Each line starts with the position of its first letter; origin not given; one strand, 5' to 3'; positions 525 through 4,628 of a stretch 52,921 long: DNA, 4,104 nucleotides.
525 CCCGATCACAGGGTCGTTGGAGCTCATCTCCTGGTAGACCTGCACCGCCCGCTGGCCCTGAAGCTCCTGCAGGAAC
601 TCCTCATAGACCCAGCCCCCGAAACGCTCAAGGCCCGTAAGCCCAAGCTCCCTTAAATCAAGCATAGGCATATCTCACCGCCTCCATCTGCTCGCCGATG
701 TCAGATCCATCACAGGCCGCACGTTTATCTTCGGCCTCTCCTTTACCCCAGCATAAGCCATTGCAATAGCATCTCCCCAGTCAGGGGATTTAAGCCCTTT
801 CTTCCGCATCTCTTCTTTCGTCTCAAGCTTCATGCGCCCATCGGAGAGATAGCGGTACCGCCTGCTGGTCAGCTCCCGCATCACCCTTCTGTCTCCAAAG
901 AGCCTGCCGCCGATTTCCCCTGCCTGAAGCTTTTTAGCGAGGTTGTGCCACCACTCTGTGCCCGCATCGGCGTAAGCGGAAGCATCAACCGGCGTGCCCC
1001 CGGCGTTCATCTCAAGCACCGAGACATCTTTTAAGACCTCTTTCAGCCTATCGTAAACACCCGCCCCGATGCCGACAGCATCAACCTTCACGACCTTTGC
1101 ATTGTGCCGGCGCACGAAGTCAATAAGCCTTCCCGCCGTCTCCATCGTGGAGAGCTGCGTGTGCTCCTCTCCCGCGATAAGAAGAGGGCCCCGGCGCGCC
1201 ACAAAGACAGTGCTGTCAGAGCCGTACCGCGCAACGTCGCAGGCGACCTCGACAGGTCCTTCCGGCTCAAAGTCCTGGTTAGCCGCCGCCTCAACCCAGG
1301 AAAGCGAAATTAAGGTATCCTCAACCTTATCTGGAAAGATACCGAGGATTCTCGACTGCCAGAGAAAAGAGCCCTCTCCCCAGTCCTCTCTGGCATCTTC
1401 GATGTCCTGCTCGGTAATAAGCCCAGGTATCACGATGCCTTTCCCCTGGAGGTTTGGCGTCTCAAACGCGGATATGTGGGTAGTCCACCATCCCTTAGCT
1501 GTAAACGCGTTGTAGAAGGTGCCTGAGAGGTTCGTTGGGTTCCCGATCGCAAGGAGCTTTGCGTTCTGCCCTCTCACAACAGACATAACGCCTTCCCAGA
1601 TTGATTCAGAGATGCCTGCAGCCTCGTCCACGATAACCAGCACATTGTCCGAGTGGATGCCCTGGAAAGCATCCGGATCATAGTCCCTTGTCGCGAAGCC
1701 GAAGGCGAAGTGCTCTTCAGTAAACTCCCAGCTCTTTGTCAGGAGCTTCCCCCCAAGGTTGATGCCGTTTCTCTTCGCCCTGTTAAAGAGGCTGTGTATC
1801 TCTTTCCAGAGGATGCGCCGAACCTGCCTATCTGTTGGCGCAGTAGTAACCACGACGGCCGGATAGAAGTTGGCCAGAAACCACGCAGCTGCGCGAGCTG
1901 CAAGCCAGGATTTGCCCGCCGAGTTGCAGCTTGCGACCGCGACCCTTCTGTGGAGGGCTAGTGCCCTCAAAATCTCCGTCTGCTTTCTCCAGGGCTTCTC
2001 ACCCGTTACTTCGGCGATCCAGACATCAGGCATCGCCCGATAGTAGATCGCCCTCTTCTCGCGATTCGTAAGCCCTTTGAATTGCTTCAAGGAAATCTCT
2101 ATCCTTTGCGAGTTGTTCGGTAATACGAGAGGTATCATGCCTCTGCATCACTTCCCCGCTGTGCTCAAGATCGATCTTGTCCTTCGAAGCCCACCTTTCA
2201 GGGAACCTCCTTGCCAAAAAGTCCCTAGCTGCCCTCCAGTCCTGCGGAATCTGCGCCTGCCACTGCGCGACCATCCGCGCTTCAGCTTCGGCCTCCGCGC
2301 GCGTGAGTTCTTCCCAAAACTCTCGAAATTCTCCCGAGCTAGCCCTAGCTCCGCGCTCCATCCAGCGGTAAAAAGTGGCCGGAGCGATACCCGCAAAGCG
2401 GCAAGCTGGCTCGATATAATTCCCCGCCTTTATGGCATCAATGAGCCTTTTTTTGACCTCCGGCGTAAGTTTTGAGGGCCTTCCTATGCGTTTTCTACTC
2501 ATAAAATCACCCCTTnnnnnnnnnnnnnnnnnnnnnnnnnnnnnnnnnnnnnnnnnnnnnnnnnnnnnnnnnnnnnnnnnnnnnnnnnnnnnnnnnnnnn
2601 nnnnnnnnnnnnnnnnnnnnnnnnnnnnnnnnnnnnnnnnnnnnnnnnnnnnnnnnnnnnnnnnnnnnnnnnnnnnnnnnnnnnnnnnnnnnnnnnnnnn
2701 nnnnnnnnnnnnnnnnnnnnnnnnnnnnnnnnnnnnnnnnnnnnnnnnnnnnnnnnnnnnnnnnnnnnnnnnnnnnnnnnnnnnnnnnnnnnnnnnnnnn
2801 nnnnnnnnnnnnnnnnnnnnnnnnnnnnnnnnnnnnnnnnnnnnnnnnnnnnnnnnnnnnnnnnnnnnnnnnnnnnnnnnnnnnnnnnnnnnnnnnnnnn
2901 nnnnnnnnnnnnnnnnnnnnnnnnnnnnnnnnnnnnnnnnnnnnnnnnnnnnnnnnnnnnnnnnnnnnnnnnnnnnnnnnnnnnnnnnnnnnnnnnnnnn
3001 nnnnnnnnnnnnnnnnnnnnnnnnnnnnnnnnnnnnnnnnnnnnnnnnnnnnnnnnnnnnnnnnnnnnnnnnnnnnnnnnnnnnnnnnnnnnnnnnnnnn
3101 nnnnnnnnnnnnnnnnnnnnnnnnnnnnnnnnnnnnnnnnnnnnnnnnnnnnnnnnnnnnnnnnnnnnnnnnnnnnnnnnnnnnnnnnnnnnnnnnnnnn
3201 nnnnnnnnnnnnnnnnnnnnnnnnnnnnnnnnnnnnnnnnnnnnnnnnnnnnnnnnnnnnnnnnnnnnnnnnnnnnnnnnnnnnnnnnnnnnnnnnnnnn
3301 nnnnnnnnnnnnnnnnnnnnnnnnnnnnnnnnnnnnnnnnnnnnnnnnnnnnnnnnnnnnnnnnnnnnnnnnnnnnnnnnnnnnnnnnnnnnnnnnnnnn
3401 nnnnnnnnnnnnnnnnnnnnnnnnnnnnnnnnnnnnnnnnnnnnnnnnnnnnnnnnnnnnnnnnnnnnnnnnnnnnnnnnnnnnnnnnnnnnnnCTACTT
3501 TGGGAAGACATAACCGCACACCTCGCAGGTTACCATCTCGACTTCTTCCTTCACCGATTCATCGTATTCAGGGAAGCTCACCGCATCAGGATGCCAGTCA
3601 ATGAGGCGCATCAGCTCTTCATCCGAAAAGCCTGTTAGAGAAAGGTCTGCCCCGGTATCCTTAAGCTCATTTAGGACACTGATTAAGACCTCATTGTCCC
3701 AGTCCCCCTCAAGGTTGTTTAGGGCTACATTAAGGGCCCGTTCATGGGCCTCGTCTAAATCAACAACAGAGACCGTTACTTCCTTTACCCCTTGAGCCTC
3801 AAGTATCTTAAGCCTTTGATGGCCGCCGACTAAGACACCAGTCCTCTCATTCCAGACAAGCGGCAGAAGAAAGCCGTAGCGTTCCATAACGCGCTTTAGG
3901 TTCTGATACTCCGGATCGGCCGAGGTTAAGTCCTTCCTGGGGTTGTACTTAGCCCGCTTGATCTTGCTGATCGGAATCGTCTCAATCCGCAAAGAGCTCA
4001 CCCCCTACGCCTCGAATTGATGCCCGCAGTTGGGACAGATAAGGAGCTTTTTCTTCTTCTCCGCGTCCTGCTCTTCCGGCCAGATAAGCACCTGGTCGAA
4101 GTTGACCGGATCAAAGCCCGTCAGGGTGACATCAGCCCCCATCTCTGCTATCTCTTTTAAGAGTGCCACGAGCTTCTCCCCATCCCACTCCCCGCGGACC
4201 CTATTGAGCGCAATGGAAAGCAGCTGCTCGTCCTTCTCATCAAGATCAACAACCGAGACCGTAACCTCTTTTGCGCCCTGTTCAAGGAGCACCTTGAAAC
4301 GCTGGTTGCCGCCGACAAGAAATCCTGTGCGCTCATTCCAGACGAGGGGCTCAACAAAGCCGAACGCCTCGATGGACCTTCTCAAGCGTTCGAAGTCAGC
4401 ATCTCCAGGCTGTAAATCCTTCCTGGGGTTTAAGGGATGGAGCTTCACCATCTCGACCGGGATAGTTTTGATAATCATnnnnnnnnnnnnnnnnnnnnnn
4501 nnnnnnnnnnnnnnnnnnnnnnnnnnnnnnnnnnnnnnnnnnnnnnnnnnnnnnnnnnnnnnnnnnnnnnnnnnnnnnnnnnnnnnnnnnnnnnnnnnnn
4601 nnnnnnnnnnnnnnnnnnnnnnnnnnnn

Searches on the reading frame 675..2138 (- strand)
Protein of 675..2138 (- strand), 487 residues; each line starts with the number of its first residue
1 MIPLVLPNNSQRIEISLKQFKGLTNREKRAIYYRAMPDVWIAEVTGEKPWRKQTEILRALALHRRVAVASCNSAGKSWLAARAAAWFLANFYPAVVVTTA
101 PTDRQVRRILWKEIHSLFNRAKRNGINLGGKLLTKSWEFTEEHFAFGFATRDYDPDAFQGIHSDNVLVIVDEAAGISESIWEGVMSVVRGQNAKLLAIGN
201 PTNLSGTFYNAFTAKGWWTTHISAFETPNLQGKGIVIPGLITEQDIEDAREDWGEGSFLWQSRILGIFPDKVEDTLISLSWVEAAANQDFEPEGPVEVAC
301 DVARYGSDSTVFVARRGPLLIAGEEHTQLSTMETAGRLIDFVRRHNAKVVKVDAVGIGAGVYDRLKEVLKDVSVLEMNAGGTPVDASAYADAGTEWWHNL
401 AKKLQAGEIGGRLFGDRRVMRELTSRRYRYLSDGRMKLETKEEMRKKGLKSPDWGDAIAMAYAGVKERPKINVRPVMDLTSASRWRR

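Call 31: search_protein_families(library=pfam, proteins=[window:675-2138:-], max_evalue=0.001)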
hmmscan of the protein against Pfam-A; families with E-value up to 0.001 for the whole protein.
window:675-2138:- (487 aa): 2 families
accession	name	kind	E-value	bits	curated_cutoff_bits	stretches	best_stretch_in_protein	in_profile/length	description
PF05127.21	NAT10_TcmA_helicase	-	0.00037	20.8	22.7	1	75-182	9-107/176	RNA cytidine acetyltransferase NAT10/TcmA, helicase domain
PF13604.12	AAA_30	-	0.00064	20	27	0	52-202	5-126/191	AAA domain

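Call 69: search_protein_families(library=phrogs, proteins=[window:675-2138:-], max_evalue=0.00001)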
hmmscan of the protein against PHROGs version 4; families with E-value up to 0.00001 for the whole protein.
window:675-2138:- (487 aa): 3 families
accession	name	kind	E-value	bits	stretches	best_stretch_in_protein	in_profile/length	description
phrog_2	-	head and packaging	8e-44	151.5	1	19-469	241-596/807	terminase large subunit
phrog_5902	-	unknown function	6.1e-29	102.4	1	41-337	26-327/359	-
phrog_7579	-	head and packaging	2.6e-09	37.7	1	65-290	19-234/239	terminase large subunit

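Call 95: find_related_loci(query=window:675-2138:-, collection=viral_contigs, flank=10000)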
Query window:675-2138:- (487 aa) in viral_contigs; peptide patterns used: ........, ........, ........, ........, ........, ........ (x = any residue, [..] = any of these).
50 stretches matched a pattern; 4 encode a relative of the query (tblastn E <= 1e-3); 4 distinct loci.
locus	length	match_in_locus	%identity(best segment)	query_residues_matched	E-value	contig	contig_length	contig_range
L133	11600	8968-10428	99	1-487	0e+0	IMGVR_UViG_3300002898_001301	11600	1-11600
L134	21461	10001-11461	98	1-487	0e+0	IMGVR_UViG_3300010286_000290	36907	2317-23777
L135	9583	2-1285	99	60-487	0e+0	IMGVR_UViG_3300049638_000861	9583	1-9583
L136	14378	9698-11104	70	18-486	0e+0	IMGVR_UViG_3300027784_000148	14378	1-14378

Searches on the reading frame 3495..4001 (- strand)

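Call 31: search_protein_families(library=pfam, proteins=[window:3495-4001:-], max_evalue=0.001)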
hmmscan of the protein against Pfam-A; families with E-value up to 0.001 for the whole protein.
window:3495-4001:- (168 aa): 1 family
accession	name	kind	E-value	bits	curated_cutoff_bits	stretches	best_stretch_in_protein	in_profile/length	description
PF02195.25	ParB_N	-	3.9e-05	24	26.3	1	6-90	3-88/95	ParB N-terminal domain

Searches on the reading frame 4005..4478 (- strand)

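Call 31: search_protein_families(library=pfam, proteins=[window:4005-4478:-], max_evalue=0.001)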
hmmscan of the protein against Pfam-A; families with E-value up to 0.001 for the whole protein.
window:4005-4478:- (157 aa): 2 families
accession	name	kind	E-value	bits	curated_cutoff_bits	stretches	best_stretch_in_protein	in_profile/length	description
PF02195.25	ParB_N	-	2.4e-06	27.9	26.3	1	3-90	3-89/95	ParB N-terminal domain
PF08274.17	Zn_Ribbon_YjdM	-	0.00062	20.2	30.8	1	143-156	17-30/30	PhnA Zinc-Ribbon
